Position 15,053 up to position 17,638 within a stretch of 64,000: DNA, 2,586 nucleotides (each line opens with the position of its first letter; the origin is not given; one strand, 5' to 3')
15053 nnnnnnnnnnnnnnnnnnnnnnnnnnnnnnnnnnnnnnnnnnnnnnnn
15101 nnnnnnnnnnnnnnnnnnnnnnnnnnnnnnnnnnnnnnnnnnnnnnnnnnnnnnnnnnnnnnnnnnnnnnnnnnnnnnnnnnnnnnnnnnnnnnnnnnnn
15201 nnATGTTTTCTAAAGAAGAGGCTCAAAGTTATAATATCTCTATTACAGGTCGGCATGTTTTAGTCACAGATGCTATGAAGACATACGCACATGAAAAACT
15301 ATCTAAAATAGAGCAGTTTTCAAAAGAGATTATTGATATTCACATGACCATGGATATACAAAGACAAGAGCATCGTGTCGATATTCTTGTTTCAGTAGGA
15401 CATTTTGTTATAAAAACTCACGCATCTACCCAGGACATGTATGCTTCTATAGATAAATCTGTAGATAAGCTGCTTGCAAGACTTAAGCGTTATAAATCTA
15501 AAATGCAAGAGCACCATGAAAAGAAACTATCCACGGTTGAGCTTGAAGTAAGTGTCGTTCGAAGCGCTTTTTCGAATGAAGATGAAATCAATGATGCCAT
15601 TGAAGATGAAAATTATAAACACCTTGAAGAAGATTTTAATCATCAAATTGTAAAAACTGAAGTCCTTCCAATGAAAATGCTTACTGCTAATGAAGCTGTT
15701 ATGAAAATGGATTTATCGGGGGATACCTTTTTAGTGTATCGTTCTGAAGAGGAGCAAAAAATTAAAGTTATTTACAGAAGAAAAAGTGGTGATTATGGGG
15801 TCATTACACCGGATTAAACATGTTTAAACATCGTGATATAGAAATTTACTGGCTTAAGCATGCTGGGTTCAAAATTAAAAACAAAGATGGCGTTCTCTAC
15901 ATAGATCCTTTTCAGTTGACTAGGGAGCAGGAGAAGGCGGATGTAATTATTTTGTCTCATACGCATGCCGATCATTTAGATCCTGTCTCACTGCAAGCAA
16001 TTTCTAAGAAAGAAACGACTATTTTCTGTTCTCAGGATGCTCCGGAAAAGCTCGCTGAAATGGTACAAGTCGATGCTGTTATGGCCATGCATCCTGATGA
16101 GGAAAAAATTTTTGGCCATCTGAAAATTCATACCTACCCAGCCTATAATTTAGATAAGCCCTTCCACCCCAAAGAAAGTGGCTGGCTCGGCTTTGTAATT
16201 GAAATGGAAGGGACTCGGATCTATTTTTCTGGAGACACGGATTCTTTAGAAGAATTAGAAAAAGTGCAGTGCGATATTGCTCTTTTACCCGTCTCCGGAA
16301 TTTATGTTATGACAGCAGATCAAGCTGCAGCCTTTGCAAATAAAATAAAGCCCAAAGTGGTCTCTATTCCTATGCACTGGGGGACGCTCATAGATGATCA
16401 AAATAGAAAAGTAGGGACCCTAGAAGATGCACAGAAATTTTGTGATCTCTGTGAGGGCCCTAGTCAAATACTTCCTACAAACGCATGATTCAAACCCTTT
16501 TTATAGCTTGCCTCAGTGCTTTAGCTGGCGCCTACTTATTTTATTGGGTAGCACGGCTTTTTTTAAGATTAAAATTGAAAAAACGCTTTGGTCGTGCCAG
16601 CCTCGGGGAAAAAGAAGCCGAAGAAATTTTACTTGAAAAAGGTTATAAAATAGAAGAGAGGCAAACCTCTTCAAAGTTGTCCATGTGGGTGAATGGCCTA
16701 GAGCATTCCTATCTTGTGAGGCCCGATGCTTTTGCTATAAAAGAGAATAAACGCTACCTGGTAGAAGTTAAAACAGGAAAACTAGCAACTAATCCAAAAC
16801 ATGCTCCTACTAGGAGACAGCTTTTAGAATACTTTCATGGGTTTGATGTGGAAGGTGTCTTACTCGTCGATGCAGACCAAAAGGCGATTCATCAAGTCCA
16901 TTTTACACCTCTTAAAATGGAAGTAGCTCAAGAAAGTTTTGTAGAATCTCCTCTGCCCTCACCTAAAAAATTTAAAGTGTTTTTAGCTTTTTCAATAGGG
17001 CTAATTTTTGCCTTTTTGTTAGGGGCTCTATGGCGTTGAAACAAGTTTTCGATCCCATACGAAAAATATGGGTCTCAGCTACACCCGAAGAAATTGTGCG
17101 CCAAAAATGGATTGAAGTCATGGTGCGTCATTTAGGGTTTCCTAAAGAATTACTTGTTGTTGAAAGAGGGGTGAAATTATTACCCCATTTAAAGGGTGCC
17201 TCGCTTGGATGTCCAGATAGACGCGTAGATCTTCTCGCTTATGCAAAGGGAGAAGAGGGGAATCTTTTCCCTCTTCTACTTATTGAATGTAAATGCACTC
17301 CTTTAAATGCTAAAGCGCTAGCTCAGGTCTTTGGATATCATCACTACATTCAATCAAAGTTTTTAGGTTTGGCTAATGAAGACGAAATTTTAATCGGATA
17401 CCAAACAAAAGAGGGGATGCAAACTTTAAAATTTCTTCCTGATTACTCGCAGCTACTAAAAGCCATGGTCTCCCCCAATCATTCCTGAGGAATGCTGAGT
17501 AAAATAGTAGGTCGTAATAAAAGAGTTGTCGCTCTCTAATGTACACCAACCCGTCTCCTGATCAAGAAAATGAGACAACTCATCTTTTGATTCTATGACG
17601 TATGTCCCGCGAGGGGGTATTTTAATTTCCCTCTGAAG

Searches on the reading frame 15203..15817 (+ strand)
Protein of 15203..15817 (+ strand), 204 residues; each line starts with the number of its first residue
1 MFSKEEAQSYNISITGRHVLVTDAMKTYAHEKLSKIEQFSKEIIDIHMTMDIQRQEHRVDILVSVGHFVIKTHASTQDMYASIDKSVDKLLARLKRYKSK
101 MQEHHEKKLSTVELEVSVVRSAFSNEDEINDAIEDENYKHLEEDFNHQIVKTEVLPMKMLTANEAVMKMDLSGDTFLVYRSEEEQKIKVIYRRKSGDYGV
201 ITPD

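Call 7: search_protein_families(library=pfam, proteins=[window:15203-15817:+], max_evalue=0.01)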
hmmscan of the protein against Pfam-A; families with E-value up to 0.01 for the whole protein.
window:15203-15817:+ (204 aa): 3 families
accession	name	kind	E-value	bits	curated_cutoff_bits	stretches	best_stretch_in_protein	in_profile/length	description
PF02482.25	Ribosomal_S30AE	-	5.8e-21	75.5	23.7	1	12-102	1-88/88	Sigma 54 modulation protein / S30EA ribosomal protein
PF16321.10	Ribosom_S30AE_C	-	4.1e-19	68.5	25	1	146-200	3-57/57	Sigma 54 modulation/S30EA ribosomal protein C terminus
PF20797.2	HepT-like_2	-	0.0089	16.5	27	0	77-143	7-73/110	HepT-like protein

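Call 10: find_encoding_contigs(protein=window:15203-15817:+, flank=6000, max_places=10)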
Protein window:15203-15817:+ (204 aa): 2 contigs read that carry it; 1 place shown.
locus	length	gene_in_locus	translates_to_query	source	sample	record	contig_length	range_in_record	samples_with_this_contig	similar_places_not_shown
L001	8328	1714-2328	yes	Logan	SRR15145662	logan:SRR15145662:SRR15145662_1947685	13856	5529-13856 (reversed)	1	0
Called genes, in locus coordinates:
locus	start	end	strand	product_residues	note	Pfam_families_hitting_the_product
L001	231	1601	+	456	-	PF04326:SLFN_AlbA_2, PF13749:HATPase_c_4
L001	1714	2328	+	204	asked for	PF02482:Ribosomal_S30AE, PF16321:Ribosom_S30AE_C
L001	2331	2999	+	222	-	PF13483:Lactamase_B_3, PF12706:Lactamase_B_2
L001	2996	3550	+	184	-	-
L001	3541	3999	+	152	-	PF13588:HSDR_N_2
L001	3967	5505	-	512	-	-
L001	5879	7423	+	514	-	PF10150:RNase_E_G, PF20833:RNase_E_G_Thio (weak)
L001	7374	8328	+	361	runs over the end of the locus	PF01553:Acyltransferase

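Call 12: find_related_loci(query=window:15203-15817:+, collection=genome_contigs, flank=10000)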
Query window:15203-15817:+ (204 aa) in genome_contigs; peptide patterns used: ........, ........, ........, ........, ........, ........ (x = any residue, [..] = any of these).
277 stretches matched a pattern; 177 encode a relative of the query (tblastn E <= 1e-3); the best 80 are kept; 80 distinct loci.
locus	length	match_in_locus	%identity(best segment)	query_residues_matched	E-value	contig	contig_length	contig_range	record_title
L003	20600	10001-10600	65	5-204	7e-90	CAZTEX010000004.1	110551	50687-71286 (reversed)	MAG TPA_asm: uncultured bacterium isolate SRP301943_co3_22 genome assembly, contig: NODE_14_length_110551_cov_41.424567,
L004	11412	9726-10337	64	1-204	7e-89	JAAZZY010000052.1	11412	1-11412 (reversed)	MAG: Chlamydiia bacterium isolate bin105s NODE_52_length_11412_cov_4.032755, whole genome shotgun sequence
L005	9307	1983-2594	63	1-203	8e-83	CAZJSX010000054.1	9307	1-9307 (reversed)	MAG TPA_asm: uncultured bacterium isolate SRP287051_co1_161 genome assembly, contig: NODE_9466_length_9307_cov_5.398508,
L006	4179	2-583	50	10-204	9e-61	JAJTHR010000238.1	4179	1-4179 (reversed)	MAG: Parachlamydia sp. isolate CoA8_M59.1 k141_2840686_flag_1_multi_10.9703_len_4179, whole genome shotgun sequence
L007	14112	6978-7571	48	9-203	5e-56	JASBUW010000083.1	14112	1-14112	MAG: Parachlamydiaceae bacterium isolate BWSM_84 k141_2082574, whole genome shotgun sequence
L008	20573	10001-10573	40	10-200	2e-40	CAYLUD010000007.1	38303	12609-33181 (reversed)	MAG TPA_asm: uncultured bacterium isolate SRP173033_co2_248 genome assembly, contig: NODE_334_length_38303_cov_10.758628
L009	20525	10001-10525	34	12-203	1e-33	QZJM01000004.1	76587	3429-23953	MAG: Dethiobacter sp. isolate SURF_39 Ga0104751_1000343, whole genome shotgun sequence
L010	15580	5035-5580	30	4-204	3e-33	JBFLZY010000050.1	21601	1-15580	MAG: Bacillota bacterium isolate MAG124 MAG124_50, whole genome shotgun sequence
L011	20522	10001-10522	35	12-203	4e-32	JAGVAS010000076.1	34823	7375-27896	MAG: Desulfovibrio sp. isolate DeMMO6_36 c_000000059399, whole genome shotgun sequence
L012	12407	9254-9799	29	4-204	1e-31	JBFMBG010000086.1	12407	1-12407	MAG: Bacillota bacterium isolate MAG158 MAG158_86, whole genome shotgun sequence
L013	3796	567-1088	35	12-203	5e-31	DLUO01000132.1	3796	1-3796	MAG TPA_asm: Bacillota bacterium isolate UBA9862 contig_41630, whole genome shotgun sequence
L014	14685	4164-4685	32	12-203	2e-30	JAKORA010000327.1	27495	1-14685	MAG: Bacillota bacterium isolate all_maxbin.237 k201_1728205, whole genome shotgun sequence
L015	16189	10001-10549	28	3-204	6e-30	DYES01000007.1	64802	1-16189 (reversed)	MAG TPA_asm: Desulfovirgula sp. isolate Tomsk_54_15 Tomsk_k141_9569, whole genome shotgun sequence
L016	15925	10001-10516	32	14-204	6e-30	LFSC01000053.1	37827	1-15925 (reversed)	MAG: Clostridiaceae bacterium DTU079 scaffold42189, whole genome shotgun sequence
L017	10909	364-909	34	12-203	6e-30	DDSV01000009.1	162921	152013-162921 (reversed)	MAG TPA_asm: Akkermansiaceae bacterium UBA2381 UBA2381_contig_7398, whole genome shotgun sequence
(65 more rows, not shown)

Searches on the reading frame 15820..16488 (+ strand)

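Call 7: search_protein_families(library=pfam, proteins=[window:15820-16488:+], max_evalue=0.01)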
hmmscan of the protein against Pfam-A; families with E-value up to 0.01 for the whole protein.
window:15820-16488:+ (222 aa): 3 families
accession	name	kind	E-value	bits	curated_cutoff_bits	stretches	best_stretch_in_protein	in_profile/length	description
PF13483.12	Lactamase_B_3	-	1.5e-24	87.2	24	1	8-186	1-160/160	Beta-lactamase superfamily domain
PF12706.13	Lactamase_B_2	-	4.6e-21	75.8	27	1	29-187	20-200/200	Beta-lactamase superfamily domain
PF00753.33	Lactamase_B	-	0.00071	20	22.7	0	30-52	34-56/196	Metallo-beta-lactamase superfamily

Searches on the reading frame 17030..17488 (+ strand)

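Call 7: search_protein_families(library=pfam, proteins=[window:17030-17488:+], max_evalue=0.01)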
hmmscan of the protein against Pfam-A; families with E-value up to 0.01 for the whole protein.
window:17030-17488:+ (152 aa): 1 family
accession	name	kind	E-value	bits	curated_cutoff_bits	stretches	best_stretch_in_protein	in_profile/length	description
PF13588.12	HSDR_N_2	-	1.3e-13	51.5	25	1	19-137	1-107/110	Type I restriction enzyme R protein N terminus (HSDR_N)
